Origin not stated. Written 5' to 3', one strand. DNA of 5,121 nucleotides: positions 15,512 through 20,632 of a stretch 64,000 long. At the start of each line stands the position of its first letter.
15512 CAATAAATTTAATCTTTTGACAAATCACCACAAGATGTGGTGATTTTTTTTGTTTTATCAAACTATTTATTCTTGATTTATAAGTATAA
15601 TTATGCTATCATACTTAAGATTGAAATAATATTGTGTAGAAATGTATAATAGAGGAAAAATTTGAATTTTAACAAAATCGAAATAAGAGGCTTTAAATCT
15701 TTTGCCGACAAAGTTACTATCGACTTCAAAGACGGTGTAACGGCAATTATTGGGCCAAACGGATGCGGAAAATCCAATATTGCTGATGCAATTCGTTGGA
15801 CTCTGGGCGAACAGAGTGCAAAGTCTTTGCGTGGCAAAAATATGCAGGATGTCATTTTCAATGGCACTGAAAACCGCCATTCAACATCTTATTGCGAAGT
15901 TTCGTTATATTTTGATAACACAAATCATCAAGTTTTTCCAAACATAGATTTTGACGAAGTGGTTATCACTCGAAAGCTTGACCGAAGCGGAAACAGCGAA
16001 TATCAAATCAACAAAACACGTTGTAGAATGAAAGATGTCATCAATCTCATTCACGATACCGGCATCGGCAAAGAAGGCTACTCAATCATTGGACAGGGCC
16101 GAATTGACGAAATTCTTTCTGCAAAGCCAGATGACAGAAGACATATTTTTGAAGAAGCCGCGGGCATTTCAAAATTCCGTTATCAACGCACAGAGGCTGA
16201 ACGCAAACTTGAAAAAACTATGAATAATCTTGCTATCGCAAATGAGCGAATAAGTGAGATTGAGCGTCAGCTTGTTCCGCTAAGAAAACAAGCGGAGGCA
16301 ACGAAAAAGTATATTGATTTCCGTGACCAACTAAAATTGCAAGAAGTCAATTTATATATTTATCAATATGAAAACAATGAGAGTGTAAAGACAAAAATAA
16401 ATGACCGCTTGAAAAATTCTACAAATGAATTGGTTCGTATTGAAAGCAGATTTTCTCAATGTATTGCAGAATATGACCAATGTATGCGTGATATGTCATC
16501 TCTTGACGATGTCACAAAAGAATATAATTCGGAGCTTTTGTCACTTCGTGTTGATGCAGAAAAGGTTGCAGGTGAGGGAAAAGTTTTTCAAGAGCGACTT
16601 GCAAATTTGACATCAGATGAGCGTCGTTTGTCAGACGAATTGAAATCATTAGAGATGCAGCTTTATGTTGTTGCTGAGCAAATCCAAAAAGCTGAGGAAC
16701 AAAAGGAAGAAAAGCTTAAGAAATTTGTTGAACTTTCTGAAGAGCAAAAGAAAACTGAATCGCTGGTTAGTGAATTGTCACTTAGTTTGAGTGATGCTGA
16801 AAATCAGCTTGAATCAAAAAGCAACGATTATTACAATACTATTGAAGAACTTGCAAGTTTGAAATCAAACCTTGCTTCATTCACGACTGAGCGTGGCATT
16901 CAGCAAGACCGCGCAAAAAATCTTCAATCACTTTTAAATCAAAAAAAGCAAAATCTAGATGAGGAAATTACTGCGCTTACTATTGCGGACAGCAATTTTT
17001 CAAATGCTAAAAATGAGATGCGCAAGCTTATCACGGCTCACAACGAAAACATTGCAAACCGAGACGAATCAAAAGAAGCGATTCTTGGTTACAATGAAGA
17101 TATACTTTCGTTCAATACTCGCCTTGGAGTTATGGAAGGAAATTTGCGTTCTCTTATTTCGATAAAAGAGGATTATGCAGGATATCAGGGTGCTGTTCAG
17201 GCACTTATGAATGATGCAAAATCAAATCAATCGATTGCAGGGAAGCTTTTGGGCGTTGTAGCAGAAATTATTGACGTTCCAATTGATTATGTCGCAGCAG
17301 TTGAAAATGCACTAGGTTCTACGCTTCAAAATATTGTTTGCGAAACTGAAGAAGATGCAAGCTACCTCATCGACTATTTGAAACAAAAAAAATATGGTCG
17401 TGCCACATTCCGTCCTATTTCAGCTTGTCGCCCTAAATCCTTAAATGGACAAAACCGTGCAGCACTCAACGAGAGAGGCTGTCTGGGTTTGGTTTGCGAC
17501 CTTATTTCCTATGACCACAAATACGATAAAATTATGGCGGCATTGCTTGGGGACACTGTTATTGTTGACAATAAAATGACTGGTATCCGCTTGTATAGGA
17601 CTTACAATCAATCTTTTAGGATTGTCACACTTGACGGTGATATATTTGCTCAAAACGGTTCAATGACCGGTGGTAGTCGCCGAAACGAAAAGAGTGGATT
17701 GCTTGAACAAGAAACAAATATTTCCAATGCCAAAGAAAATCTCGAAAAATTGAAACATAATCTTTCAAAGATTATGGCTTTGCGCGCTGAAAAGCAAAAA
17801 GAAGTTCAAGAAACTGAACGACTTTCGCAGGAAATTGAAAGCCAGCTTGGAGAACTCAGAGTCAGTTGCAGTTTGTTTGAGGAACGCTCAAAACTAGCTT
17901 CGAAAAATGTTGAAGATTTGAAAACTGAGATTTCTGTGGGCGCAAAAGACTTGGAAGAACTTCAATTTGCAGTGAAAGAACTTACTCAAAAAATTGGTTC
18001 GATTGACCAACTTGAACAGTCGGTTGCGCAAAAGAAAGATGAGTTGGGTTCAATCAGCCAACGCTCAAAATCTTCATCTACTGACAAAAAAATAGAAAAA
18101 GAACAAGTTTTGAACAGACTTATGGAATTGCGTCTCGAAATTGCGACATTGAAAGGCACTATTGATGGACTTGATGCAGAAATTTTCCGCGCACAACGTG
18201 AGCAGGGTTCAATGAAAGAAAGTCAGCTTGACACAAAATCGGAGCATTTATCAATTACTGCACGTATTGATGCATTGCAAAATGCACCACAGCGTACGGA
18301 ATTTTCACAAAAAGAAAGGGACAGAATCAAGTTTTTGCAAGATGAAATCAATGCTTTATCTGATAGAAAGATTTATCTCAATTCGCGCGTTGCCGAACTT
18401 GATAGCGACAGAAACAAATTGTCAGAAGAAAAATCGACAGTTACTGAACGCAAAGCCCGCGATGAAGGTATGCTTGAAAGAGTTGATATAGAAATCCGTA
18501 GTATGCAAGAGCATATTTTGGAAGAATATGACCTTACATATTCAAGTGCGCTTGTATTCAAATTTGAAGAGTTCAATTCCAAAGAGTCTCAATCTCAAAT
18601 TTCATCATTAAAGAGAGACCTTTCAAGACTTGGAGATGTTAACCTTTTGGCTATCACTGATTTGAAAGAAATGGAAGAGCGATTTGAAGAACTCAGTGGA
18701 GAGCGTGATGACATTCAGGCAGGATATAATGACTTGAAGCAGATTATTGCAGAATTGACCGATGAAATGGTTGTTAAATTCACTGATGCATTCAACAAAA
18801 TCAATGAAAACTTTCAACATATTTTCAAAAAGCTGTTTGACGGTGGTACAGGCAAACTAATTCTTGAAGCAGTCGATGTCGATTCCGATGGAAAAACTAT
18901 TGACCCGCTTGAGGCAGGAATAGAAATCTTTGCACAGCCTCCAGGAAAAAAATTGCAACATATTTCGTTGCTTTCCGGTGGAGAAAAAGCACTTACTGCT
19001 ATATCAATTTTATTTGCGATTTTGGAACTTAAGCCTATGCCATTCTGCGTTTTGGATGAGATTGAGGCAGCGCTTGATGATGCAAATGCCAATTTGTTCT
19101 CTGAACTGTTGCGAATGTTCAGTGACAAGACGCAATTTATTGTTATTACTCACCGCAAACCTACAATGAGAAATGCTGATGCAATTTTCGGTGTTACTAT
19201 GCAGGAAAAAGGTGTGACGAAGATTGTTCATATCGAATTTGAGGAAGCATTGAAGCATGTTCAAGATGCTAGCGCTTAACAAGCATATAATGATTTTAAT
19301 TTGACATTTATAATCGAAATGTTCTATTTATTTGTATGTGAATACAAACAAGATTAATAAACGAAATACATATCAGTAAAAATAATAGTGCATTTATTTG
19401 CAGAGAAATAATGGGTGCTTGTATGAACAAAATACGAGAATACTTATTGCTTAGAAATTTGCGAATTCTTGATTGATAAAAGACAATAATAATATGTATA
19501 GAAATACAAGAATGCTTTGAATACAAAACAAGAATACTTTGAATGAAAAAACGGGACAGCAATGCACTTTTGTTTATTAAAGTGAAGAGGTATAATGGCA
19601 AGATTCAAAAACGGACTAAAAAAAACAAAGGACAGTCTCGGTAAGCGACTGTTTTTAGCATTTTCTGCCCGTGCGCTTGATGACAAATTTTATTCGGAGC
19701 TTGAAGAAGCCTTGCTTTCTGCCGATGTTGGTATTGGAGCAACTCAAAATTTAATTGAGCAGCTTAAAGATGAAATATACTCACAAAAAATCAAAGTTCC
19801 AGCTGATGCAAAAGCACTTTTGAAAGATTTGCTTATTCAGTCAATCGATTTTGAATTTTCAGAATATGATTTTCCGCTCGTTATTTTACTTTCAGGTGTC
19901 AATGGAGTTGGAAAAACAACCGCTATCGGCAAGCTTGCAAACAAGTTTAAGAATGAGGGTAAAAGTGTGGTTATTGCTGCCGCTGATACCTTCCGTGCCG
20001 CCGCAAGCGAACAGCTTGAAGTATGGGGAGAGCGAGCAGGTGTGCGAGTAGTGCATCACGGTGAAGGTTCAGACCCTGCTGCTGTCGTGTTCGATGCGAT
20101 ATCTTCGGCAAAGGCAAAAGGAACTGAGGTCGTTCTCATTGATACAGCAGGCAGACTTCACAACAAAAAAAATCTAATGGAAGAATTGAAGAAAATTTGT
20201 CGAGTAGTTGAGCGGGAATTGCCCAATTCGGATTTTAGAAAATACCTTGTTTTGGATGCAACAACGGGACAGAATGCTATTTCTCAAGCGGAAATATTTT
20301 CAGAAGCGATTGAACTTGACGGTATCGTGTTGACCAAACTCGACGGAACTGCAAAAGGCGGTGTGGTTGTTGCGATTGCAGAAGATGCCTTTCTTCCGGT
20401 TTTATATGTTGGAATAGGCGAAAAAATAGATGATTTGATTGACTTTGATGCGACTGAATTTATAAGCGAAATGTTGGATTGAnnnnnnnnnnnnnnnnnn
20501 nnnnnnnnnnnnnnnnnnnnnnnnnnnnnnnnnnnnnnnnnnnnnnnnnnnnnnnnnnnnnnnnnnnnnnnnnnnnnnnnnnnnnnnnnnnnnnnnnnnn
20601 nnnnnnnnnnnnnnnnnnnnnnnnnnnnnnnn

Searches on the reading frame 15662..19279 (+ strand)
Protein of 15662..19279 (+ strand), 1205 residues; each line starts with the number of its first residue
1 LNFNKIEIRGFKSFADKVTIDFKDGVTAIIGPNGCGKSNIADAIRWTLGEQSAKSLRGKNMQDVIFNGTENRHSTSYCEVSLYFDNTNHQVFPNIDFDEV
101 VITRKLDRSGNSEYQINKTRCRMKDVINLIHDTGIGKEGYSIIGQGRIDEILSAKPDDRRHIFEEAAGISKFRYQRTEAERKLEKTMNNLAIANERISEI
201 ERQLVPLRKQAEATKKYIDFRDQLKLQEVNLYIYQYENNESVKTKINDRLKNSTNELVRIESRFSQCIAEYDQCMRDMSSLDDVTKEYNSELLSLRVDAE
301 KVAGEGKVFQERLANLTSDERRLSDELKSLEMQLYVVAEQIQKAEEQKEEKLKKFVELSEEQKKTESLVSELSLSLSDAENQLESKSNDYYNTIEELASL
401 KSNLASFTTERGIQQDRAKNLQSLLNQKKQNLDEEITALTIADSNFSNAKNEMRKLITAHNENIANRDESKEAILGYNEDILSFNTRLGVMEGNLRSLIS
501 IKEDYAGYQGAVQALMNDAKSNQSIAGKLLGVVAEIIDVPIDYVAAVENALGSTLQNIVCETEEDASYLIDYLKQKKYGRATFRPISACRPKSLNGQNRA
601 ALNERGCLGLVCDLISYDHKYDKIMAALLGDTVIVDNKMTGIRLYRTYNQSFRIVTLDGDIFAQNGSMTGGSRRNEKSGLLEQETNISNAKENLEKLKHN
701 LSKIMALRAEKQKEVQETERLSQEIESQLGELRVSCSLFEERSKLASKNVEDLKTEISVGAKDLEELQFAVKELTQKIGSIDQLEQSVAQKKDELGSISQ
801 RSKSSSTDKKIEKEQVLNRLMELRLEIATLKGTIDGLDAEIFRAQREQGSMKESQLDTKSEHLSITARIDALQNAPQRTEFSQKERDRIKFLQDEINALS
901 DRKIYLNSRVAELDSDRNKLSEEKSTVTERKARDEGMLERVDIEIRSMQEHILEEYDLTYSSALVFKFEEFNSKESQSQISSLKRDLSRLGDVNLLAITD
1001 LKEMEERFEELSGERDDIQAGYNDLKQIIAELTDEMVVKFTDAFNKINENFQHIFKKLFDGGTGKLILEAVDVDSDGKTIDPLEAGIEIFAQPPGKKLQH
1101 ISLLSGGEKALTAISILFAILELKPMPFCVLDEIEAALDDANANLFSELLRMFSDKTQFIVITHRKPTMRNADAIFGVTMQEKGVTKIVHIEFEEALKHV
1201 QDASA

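Call 22: search_protein_families(library=ncbifam, proteins=[window:15662-19279:+], max_evalue=0.00001)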
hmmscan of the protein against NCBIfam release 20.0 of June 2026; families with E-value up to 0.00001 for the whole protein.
window:15662-19279:+ (1205 aa): 22 families
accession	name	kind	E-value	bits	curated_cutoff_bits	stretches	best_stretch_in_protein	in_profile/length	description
TIGR02168.1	SMC_prok_B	equivalog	1.3e-296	987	567.35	1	3-1192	2-1180/1181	chromosome segregation protein SMC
TIGR02169.1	SMC_prok_A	equivalog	1.7e-190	635.5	729.4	1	4-1192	3-1164/1165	chromosome segregation protein SMC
NF041034.1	Rad50_Sulf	equivalog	6.9e-24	83.8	1000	2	1-399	1-376/872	DNA double-strand break repair ATPase Rad50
NF002572.0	PRK02224.1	equivalog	4.2e-22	78.3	1087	1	1-459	1-451/888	DNA double-strand break repair ATPase Rad50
NF045487.1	ASRP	equivalog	9e-20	70.8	300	1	865-1164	315-590/593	archaea-specific SMC-related protein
NF045780.1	TrlF_fam_ATP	equivalog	5.2e-18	65.2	350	1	4-476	291-774/944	TrlF family AAA-like ATPase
NF003034.1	PRK03918.1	equivalog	5.9e-16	57.6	700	1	1-361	1-349/878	DNA double-strand break repair ATPase Rad50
NF002244.0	PRK01156.1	equivalog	4.7e-14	51.4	847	1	3-317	3-286/895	DNA double-strand break repair ATPase Rad50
NF041035.1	Rad50_Halo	equivalog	7.9e-12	44.4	1000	1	1-453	1-445/883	DNA double-strand break repair ATPase Rad50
TIGR00634.1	recN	equivalog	1.3e-10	40.9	407.85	1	6-129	5-124/563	DNA repair protein RecN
TIGR00618.1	sbcc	subfamily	4.1e-09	34.9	478.5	1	2-215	2-221/1043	exonuclease subunit SbcC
NF007601.2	PRK10247.1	equivalog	9.4e-08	31.8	292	0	1099-1175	127-201/204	iron efflux ABC transporter ATP-binding subunit FetA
TIGR02203.1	MsbA_lipidA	equivalog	1.8e-07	30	602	0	1101-1176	468-539/572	lipid A export permease/ATP-binding protein MsbA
TIGR02857.1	CydD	equivalog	2.4e-07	30.1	435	0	1103-1176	458-527/529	thiol reductant ABC exporter subunit CydD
NF010178.0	PRK13657.1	equivalog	2.4e-07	29.6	733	1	1103-1176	471-540/588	glucan ABC transporter ATP-binding protein/ permease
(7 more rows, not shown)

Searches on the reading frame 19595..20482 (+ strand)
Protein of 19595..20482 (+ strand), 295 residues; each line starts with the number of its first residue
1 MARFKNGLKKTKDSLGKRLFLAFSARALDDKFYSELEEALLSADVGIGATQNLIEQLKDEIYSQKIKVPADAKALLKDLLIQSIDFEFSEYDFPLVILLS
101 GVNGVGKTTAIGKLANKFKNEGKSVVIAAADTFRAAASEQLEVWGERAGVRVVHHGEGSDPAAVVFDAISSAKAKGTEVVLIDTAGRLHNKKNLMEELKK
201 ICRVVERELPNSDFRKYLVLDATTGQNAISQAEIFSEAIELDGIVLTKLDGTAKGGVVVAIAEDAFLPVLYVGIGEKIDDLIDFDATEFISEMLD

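Call 22: search_protein_families(library=ncbifam, proteins=[window:19595-20482:+], max_evalue=0.00001)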
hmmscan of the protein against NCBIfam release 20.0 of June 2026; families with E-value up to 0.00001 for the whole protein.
window:19595-20482:+ (295 aa): 11 families
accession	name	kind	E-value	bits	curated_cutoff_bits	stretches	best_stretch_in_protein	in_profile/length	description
TIGR00064.1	ftsY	equivalog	9.6e-106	353.1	260.7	1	29-293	3-278/279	signal recognition particle-docking protein FtsY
TIGR00959.1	ffh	equivalog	1.9e-58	198.3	473.2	1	34-293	31-293/428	signal recognition particle protein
TIGR01425.1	SRP54_euk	equivalog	7.2e-45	153.6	576.25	1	32-294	30-294/428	signal recognition particle protein SRP54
TIGR03499.1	FlhF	equivalog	1.2e-19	71.4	174.15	1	27-186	134-286/286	flagellar biosynthesis GTPase FlhF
NF009367.0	PRK12724.1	equivalog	1.2e-16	60.6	718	1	95-278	224-398/433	flagellar biosynthesis regulator FlhF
NF011312.0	PRK14723.1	equivalog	1e-15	57.3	951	1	96-286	187-371/768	flagellar biosynthesis regulator FlhF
NF009368.0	PRK12726.1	equivalog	5.5e-15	55.4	832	1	96-282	208-385/407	flagellar biosynthesis regulator FlhF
NF005230.0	PRK06731.1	equivalog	5.3e-14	52.1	553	1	51-291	35-274/281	flagellar biosynthesis regulator FlhF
NF011310.0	PRK14721.1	equivalog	9.2e-12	44.9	725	1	96-280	193-367/423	flagellar biosynthesis regulator FlhF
NF009366.0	PRK12723.1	equivalog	2.8e-11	43.2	585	1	92-279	172-352/388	flagellar biosynthesis regulator FlhF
NF011311.0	PRK14722.1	equivalog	9.8e-11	41.3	777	1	94-282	137-324/374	flagellar biosynthesis regulator FlhF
